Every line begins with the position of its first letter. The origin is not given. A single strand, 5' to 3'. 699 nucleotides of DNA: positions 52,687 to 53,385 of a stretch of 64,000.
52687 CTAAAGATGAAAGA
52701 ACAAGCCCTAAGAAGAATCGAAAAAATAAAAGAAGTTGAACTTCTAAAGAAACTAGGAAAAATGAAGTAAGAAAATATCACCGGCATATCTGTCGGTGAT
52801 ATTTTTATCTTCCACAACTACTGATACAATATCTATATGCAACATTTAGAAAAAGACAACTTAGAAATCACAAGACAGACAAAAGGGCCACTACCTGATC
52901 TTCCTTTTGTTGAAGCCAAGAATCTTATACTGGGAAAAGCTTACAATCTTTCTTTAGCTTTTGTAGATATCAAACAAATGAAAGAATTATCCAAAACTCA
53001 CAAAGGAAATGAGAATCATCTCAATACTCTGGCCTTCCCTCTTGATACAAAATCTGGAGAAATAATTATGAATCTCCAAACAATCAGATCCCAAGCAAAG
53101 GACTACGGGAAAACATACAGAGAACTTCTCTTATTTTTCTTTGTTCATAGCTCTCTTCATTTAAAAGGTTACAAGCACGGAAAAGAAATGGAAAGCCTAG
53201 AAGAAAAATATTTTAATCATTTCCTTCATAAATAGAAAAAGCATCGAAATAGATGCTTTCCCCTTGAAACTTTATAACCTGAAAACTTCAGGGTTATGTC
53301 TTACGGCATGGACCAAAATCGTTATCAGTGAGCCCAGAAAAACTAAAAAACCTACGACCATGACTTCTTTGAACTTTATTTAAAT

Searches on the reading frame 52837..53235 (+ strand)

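Call 78: search_protein_families(library=pfam, proteins=[window:52837-53235:+], max_evalue=0.01)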
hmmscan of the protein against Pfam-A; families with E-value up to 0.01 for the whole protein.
window:52837-53235:+ (132 aa): 1 family
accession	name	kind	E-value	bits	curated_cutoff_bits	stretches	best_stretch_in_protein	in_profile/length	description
PF02130.23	YbeY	-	2.4e-19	69.9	25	1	32-124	24-124/129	Endoribonuclease YbeY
